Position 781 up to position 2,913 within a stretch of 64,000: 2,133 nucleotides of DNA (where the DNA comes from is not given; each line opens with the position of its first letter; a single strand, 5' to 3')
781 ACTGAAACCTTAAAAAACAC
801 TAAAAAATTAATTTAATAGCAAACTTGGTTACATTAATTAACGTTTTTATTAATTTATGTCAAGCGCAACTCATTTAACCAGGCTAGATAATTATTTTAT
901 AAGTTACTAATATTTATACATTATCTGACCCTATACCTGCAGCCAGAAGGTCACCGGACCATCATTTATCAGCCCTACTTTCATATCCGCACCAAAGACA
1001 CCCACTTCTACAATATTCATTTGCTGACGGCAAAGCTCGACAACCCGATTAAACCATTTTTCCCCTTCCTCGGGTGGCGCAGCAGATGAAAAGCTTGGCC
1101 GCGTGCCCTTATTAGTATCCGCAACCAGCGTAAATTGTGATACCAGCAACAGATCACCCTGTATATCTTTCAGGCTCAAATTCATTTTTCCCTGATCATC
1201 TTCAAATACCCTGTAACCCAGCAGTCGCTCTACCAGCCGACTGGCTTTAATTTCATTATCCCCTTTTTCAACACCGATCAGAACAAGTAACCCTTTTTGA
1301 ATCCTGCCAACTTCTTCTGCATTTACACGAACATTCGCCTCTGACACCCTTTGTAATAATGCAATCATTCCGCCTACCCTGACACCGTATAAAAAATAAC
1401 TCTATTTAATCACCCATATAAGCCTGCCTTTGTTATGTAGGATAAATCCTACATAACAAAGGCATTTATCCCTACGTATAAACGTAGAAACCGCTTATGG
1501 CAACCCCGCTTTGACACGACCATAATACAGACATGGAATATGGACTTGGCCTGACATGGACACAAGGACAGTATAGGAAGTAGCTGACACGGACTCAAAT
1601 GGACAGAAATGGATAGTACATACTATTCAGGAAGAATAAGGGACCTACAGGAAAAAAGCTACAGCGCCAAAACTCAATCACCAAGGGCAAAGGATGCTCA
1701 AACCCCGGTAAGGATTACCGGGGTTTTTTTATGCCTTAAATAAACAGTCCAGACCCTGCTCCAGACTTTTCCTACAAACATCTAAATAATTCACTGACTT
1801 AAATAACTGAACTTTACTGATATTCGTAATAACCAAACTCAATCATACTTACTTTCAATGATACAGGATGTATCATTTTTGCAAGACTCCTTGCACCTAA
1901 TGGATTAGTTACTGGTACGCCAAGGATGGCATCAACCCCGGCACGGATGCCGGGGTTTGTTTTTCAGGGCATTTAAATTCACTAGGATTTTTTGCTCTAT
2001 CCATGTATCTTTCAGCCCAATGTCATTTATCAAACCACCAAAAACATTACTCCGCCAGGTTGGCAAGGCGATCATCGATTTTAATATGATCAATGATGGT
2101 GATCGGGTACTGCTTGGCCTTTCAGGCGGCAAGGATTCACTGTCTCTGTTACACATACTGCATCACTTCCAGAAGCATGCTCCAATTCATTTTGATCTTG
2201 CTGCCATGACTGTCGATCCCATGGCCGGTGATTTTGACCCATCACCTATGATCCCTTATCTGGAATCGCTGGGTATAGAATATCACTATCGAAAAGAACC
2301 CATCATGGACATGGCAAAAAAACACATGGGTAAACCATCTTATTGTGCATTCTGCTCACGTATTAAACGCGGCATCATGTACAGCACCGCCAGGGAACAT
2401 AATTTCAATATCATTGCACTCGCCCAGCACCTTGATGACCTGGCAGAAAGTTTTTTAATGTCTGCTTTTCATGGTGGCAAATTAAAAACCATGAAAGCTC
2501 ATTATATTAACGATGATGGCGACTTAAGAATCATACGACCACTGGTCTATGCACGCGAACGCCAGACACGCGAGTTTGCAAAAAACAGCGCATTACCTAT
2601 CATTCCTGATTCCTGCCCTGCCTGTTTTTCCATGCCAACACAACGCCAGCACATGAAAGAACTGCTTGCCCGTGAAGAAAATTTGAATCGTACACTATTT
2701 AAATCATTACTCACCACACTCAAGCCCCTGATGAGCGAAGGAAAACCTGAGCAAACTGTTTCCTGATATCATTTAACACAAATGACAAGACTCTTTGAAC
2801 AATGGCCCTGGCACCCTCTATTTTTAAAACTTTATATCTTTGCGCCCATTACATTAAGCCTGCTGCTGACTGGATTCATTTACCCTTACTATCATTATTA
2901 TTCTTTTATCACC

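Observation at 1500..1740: GGA-motif-dense, terminator-capped noncoding element: candidate CsrB/RsmZ-family sRNA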

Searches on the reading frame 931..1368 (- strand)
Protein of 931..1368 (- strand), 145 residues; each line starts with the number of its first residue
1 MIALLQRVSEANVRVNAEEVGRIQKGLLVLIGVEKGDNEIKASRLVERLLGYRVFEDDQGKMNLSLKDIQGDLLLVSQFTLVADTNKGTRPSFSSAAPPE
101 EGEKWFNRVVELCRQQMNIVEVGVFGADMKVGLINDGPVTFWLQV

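Call 17: search_protein_families(library=ncbifam, proteins=[window:931-1368:-], max_evalue=0.00001)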
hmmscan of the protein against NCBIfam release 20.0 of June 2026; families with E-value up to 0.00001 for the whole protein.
window:931-1368:- (145 aa): 1 family
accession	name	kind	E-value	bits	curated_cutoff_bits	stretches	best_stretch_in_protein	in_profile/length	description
TIGR00256.1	TIGR00256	equivalog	4.1e-56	189.5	101.5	1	1-145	1-145/146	D-aminoacyl-tRNA deacylase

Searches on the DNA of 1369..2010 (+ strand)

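Call 5: search_rna_families(source=window, start=1369, end=2010, threshold=evalue, max_evalue=10, show_alignments=4)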
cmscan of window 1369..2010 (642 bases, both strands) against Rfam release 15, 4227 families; matches with E-value up to 10: 27.
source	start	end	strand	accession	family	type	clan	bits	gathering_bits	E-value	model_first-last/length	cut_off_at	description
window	1677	1739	+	RF02362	Yfr10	Gene; sRNA;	-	20.4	43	1.9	1-78/78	no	Cyanobacterial functional RNA 10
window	1425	1464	-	RF03879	mir-2831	Gene; miRNA;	-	20.3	90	0.26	18-58/75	no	mir-2831 microRNA precursor family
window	1700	1728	+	RF02701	PsrR1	Gene; sRNA;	-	20.3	42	0.28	52-79/79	no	Photosynthesis regulatory RNA1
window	1410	1481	-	RF03768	mir-1329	Gene; miRNA;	-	19.3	101.2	0.55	1-85/85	no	mir-1329 microRNA precursor family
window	1896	1963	+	RF00079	OmrA-B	Gene; sRNA;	-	18.6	40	0.64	1-87/87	no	OmrA-B family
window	1700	1726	-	RF01772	rnk_pseudo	Cis-reg; leader;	-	18.4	55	1.6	74-99/108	no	Pseudomonas rnk leader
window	1884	1963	+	RF02278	Betaproteobacteria_toxic_sRNA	Gene; sRNA;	-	18.1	50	0.47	1-64/64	no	Betaproteobacteria toxic small RNA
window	1692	1728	+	RF01729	Termite-flg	Cis-reg;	-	17.8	40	1.4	1-106/106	no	Termite-flg RNA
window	1924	1963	-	RF02628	Hrs1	Gene; sRNA;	-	17.7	56.4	0.85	1-74/74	no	Hfq-regulated sRNA 1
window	1616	1726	+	RF00195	RsmY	Gene; sRNA;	CL00106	17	57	0.083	1-121/121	no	RsmY RNA family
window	1666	1773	+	RF01770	rimP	Cis-reg; leader;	-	17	47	4.9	1-102/102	no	Gammaprotebacteria rimP leader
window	1381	1480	-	RF01216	snR87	Gene; snRNA; snoRNA; CD-box;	CL00046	16.9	37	4.9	1-109/109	no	Small nucleolar RNA snR87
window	1934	1957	-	RF01772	rnk_pseudo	Cis-reg; leader;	-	16.8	55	3.6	75-98/108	no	Pseudomonas rnk leader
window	1858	1971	+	RF01719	Pseudomon-1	Gene; sRNA;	-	16.6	50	1.2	1-116/116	no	Pseudomon-1/ErsA RNA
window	1700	1724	-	RF02701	PsrR1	Gene; sRNA;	-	16.2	42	2.7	54-77/79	no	Photosynthesis regulatory RNA1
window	1888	1963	+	RF02837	anti-hemB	Gene; sRNA;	-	16.1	49.5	0.45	1-81/81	no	Burkholderia RNA 7 (anti-hemB)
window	1934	1957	+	RF01772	rnk_pseudo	Cis-reg; leader;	-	15.6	55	6.5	75-98/108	no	Pseudomonas rnk leader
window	1698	1726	-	RF03801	mir-7143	Gene; miRNA;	-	14.5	90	6.9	1-61/61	no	mir-7143 microRNA precursor family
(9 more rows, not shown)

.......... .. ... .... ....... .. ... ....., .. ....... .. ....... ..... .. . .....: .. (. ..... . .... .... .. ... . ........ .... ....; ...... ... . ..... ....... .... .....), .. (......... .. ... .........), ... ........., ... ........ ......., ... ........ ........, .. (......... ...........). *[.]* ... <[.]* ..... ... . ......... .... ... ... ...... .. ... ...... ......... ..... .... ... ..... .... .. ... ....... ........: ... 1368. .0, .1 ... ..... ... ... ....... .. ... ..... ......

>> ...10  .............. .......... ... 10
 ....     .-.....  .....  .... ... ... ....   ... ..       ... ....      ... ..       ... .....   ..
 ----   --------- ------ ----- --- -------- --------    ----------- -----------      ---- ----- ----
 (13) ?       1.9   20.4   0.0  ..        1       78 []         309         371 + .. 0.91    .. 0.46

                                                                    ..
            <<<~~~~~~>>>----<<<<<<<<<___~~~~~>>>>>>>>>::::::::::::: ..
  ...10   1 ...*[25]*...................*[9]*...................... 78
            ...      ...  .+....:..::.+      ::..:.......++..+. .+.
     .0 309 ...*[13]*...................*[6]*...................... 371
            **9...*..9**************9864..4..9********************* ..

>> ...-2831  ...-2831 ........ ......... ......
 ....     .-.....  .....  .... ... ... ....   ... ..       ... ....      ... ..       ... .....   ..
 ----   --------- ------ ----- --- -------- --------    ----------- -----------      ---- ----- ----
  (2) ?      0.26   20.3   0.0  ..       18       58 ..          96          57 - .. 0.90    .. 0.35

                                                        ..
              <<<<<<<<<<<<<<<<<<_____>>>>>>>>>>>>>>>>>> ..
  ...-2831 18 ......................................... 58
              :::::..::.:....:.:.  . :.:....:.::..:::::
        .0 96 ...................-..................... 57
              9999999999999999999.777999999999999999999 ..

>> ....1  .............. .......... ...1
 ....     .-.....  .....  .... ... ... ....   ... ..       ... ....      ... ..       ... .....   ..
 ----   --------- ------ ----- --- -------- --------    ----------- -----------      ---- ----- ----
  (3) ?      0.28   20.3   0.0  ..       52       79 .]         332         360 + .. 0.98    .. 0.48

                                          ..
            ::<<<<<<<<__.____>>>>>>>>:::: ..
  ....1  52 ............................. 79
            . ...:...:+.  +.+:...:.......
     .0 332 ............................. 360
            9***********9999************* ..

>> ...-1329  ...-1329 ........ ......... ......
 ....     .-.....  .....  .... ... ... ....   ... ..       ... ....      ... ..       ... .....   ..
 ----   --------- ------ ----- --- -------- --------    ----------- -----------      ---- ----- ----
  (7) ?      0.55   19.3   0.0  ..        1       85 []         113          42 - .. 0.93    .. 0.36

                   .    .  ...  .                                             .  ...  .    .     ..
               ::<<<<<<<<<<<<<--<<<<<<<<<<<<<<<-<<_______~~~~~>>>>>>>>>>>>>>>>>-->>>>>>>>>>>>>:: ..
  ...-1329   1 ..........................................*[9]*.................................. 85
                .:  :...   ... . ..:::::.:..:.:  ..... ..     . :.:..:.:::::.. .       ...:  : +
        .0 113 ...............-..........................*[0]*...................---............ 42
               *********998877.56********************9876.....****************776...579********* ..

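Call 26: build_rna_model(alignment_id=A1)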
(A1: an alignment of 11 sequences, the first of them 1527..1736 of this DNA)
Model R1 built from alignment A1 (11 sequences, 223 columns); structure: RNAalifold consensus.
model positions 211; base pairs 23; branch points 2; effective number of sequences 2.29; information 0.59 bits per position. Calibrated on 0.2 Mb of random sequence (short: E-values are rough).
structure used (alignment columns):
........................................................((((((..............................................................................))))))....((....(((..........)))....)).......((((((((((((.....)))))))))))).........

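Call 27: search_with_rna_model(model_id=R1, sources=[window, L001, L002, L003, L004, L005, L006, L007, L008, L009, L010, L011, L012, L013, L014, L015, L016, L017, L018, L019, L020, L021, L022, L023, L024, L025, L026, L027, L028, L029, L030, L031, L032, L033, L034, L035, L036, L037, L038, L039, L040, L041, L042, L043, L044, L045, L046, L047, L048, L049, L050, L051, L052, L053, L054, L055, L056, L057, L058, L059, L060, L061, L062, L063, L064, L065, L066, L067, L068, L069, L070, L071, L072, L073, L074, L075, L076, L077, L078, L079, L080], max_evalue=1, make_alignment=true)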
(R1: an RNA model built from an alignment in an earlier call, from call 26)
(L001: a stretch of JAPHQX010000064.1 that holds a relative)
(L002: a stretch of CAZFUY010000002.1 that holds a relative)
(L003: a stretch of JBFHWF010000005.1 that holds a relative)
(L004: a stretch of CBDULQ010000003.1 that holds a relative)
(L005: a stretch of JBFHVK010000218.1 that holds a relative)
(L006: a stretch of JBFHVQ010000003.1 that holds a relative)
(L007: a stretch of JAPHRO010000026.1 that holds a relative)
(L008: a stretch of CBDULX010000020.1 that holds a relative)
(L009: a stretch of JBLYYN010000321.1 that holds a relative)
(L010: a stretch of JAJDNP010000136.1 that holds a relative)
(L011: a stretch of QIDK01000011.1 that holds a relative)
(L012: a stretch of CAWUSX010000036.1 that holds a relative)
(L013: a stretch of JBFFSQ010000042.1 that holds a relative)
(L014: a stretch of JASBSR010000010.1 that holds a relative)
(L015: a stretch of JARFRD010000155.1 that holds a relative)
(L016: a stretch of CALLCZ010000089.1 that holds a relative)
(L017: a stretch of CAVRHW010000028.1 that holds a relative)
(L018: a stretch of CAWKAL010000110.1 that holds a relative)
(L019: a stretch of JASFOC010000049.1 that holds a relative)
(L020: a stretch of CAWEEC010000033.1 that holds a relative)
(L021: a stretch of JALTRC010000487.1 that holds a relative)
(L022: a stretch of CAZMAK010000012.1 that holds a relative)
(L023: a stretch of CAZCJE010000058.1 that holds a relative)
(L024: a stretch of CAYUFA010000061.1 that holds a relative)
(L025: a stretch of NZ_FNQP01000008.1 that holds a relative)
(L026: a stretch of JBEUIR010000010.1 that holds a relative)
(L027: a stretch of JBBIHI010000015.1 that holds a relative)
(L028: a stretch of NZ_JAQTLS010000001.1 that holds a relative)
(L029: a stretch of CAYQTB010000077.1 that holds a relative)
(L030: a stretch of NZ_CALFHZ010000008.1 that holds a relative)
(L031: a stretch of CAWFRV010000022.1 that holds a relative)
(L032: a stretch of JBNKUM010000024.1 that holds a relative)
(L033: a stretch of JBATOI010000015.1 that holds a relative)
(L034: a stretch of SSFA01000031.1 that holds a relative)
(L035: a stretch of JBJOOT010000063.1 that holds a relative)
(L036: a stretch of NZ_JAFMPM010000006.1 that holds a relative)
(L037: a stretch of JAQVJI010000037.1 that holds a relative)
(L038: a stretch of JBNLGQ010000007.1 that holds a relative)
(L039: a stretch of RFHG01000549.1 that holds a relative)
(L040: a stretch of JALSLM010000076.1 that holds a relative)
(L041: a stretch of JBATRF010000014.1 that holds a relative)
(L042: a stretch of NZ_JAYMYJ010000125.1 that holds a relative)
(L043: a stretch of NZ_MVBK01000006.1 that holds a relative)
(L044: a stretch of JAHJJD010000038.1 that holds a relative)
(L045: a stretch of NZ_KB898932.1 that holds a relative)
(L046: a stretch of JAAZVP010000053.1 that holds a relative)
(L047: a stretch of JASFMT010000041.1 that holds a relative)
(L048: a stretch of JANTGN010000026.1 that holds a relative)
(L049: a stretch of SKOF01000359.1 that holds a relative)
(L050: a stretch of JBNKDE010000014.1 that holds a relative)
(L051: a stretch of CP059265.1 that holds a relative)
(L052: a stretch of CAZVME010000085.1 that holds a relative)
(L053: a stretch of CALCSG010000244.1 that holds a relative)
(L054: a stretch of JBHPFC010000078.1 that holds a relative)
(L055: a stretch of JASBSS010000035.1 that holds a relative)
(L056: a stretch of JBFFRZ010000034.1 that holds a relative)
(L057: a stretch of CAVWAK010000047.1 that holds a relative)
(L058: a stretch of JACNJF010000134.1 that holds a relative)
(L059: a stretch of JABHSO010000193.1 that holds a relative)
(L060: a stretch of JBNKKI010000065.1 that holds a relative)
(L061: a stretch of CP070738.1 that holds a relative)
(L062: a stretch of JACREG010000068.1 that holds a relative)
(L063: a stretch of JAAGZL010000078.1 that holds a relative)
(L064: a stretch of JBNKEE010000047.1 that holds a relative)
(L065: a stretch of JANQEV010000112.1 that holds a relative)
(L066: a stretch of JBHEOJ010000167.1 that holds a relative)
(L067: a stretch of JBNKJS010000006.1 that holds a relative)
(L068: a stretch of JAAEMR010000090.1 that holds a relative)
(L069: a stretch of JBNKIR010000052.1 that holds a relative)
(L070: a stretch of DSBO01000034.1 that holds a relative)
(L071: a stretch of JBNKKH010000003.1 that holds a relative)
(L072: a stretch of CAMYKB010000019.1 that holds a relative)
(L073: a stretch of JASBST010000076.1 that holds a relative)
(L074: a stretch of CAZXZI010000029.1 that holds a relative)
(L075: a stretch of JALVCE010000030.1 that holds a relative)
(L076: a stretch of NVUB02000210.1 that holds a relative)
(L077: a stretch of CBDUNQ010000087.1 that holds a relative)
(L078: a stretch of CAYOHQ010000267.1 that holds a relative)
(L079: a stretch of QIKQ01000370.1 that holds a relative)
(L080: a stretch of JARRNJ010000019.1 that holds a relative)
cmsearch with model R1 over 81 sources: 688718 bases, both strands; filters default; matches with E-value up to 1: 29.
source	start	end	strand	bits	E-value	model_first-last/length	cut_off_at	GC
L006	3404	3614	+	217.8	5.5e-53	1-211/211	no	0.45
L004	3462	3675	+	204.4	1.4e-49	1-211/211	no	0.49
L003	3705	3914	+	198.9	3.4e-48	1-211/211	no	0.49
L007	3670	3879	+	196.5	1.4e-47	1-211/211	no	0.48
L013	3650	3856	+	195.6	2.3e-47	1-211/211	no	0.46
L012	3714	3923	+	185.5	8.8e-45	1-211/211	no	0.46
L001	3504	3707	+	184.9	1.2e-44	1-211/211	no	0.46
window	1527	1735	+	180.9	1.3e-43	1-211/211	no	0.45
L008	3466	3675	+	179.1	3.7e-43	1-211/211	no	0.46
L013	3330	3539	+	177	1.3e-42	1-211/211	no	0.45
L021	754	960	+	171.3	3.4e-41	1-211/211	no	0.5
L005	1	32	+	30.1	2.2e-05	180-211/211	5'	0.59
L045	3779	3929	+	29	4.2e-05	1-211/211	no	0.62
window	1774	1967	+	24.9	0.00044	1-211/211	no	0.38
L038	3787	3945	+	24.8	0.00048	1-211/211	no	0.42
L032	3787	3945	+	24.1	0.00072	1-211/211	no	0.44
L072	3746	3940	+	23.5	0.0011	1-211/211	no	0.51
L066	2391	2525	+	20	0.0077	1-211/211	no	0.59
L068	3641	3817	+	20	0.008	1-211/211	no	0.42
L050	3736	3945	+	19.9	0.0082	1-211/211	no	0.45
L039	3712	3899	+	19.7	0.0092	1-211/211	no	0.62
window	1700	1726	-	17.1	0.044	176-202/211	no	0.52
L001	3912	3935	+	16.7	0.054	177-201/211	no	0.71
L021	1430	1454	+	16.4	0.065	177-201/211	no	0.76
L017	2087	2120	+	15.5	0.11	171-203/211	no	0.5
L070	3864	3920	+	14.7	0.18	141-203/211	no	0.61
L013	3504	3530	-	14.2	0.23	176-202/211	no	0.59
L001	3902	4021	-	13.8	0.29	1-211/211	no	0.45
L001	3675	3699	-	12.9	0.51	177-201/211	no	0.6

Alignment A2: 29 matches aligned to the model, 375 columns, each read 5' to 3' on its own strand. Consensus structure (alignment columns), stored with it:
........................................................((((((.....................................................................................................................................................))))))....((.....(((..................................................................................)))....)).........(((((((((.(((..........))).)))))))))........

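Call 40: search_with_rna_model(model_id=R1, sources=[window, L001, L003, L004, L006, L007, L008, L012, L013, L021, L084, L085, L086, L087, L088, L089, L090, L091, L092, L093, L094, L095, L096, L097, L098, L099, L100, L101], max_evalue=0.000001, make_alignment=true)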
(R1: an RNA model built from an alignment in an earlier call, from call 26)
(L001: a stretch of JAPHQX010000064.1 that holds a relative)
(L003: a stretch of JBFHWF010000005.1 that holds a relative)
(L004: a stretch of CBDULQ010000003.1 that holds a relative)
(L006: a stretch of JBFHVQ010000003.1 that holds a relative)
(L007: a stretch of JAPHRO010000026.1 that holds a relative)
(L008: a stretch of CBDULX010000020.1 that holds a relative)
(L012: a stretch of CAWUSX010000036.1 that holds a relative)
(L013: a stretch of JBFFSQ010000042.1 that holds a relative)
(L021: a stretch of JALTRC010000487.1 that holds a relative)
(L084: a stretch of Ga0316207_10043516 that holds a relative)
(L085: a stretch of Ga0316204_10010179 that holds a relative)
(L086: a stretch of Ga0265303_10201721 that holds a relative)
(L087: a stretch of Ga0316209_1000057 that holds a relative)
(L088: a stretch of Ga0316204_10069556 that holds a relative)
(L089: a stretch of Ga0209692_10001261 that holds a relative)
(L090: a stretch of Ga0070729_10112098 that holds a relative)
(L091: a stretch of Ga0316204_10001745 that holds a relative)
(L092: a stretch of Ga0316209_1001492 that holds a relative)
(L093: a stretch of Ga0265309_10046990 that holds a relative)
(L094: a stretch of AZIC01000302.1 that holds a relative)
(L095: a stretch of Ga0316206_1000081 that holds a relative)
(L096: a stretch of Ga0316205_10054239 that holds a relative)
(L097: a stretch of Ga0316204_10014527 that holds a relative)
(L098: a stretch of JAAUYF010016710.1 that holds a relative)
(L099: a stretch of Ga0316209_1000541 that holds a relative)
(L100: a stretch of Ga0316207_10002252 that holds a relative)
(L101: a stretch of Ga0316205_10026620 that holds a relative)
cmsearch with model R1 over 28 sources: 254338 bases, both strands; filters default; matches with E-value up to 0.000001: 29.
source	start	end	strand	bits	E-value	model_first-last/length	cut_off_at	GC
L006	3404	3614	+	217.8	2e-53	1-211/211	no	0.45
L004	3462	3675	+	204.4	5.1e-50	1-211/211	no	0.49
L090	246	457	-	202.7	1.4e-49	1-211/211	no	0.47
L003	3705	3914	+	198.9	1.3e-48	1-211/211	no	0.49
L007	3670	3879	+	196.5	5.3e-48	1-211/211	no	0.48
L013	3650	3856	+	195.6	8.6e-48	1-211/211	no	0.46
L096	107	316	-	191.7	8.3e-47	1-211/211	no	0.46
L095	9228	9436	-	191.4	1e-46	1-211/211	no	0.46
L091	4697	4905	-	188.6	5.3e-46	1-211/211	no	0.46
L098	1235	1449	+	186.6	1.6e-45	1-211/211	no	0.46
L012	3714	3923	+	185.5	3.3e-45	1-211/211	no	0.46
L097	3147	3356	+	185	4.3e-45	1-211/211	no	0.46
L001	3504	3707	+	184.9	4.5e-45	1-211/211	no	0.46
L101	48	260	-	184.6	5.4e-45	1-211/211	no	0.46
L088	1370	1576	-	181.6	3.1e-44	1-211/211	no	0.46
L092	8882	9090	-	181.1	4e-44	1-211/211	no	0.45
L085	2943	3152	-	180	8e-44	1-211/211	no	0.46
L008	3466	3675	+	179.1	1.4e-43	1-211/211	no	0.46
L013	3330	3539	+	177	4.6e-43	1-211/211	no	0.45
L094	6447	6656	+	176.6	5.8e-43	1-211/211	no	0.5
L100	3563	3772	-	176.6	5.8e-43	1-211/211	no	0.5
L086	161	371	-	176.5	6.1e-43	1-211/211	no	0.45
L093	532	742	+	176.4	6.5e-43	1-211/211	no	0.44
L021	754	960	+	171.3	1.3e-41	1-211/211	no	0.5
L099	8024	8232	-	170.5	2e-41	1-211/211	no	0.46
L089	233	442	-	169.2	4.4e-41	1-211/211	no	0.5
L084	1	168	+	134.7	2.4e-32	40-211/211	5'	0.46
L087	1479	1680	-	131.6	1.5e-31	1-211/211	no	0.52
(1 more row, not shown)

Alignment A4: 29 matches aligned to the model, 229 columns, each read 5' to 3' on its own strand. Consensus structure (alignment columns), stored with it:
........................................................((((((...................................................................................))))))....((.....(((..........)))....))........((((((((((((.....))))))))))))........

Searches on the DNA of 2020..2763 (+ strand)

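Call 18: search_rna_families(sources=[L001, L003, L004, L006, L007, L008, L012, L013, L021, L037, L039, L045, L066, L072, L048, L068], threshold=gathering)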
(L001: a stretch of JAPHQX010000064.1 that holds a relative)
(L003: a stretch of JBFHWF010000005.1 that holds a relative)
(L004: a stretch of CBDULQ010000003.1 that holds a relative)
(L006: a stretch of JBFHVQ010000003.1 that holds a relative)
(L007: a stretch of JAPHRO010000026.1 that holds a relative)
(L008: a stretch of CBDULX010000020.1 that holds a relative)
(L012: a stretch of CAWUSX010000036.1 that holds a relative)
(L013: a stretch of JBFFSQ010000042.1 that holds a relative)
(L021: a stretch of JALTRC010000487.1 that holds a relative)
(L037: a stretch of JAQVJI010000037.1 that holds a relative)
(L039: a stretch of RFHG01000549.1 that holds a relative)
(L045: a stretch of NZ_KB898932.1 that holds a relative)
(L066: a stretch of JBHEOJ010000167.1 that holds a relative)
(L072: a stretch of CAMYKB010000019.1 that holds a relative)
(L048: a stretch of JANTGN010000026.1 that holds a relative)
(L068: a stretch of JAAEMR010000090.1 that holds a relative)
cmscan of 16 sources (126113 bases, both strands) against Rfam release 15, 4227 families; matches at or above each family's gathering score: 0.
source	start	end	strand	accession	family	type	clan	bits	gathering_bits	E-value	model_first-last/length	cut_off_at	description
